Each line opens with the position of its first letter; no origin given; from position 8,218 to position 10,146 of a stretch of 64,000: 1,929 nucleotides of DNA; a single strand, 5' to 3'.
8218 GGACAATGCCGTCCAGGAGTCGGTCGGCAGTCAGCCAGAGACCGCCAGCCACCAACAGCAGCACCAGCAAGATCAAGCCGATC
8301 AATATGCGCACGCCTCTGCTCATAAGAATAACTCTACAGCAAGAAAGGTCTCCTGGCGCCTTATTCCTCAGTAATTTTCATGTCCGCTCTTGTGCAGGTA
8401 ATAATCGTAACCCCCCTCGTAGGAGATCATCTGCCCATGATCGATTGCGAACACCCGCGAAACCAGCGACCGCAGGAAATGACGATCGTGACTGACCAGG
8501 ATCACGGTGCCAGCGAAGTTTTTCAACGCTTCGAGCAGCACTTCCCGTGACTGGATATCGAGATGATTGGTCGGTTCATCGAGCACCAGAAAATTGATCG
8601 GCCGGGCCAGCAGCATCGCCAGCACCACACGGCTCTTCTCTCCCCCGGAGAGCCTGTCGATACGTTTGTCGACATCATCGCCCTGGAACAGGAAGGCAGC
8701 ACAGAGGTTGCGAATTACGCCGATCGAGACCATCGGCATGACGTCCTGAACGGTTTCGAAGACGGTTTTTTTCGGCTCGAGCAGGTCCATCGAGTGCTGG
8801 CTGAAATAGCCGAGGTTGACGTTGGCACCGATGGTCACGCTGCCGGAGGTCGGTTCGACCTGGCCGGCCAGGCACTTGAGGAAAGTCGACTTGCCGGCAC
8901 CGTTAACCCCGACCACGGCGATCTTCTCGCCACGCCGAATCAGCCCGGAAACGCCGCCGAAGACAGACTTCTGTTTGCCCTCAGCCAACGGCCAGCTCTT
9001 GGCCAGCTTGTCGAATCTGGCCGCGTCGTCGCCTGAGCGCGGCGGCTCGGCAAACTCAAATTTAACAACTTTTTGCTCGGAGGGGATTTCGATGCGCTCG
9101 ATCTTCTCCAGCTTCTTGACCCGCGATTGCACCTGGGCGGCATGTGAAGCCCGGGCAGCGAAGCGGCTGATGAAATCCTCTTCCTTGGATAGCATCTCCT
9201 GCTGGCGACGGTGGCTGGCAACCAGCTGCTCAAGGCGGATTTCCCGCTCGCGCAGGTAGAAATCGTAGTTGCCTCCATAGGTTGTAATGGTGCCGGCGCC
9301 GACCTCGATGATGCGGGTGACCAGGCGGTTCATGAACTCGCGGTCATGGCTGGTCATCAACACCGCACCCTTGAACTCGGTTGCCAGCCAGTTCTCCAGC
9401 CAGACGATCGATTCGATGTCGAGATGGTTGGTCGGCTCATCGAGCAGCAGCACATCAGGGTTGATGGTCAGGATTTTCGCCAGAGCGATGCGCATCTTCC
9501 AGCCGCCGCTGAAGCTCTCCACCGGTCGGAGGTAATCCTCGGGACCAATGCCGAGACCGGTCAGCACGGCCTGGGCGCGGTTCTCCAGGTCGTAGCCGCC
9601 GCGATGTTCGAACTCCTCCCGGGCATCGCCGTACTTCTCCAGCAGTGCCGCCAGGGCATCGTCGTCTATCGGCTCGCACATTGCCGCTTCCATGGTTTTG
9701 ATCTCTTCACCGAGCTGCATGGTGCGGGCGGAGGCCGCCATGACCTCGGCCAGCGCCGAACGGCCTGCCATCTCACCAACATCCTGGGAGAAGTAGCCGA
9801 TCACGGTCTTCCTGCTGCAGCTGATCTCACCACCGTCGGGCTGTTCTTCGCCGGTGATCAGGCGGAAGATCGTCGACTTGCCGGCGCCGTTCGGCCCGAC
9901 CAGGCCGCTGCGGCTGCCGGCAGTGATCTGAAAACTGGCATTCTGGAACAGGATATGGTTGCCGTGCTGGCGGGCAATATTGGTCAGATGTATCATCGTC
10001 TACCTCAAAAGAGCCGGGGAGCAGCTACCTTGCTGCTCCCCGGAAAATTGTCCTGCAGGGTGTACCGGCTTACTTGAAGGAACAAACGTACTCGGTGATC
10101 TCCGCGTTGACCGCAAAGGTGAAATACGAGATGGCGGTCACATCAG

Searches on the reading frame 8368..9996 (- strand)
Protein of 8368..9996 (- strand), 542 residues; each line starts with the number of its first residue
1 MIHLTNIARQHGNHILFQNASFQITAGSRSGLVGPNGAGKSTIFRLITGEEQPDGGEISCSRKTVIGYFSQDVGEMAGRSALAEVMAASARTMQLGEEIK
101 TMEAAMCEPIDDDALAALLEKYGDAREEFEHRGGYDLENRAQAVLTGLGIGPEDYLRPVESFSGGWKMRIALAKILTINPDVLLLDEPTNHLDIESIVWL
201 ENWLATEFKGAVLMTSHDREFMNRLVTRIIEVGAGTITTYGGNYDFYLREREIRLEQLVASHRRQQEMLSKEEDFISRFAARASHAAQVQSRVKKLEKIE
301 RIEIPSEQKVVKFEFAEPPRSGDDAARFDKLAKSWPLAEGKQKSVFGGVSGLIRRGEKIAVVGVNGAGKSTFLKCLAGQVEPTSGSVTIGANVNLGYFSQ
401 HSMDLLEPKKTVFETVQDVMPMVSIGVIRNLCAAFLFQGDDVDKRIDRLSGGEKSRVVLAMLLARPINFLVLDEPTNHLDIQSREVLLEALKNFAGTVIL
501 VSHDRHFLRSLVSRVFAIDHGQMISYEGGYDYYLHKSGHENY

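Call 11: find_encoding_contigs(protein=window:8368-9996:-, flank=10000, max_places=10)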
Protein window:8368-9996:- (542 aa): no gene with exactly this product is on record in the collection.
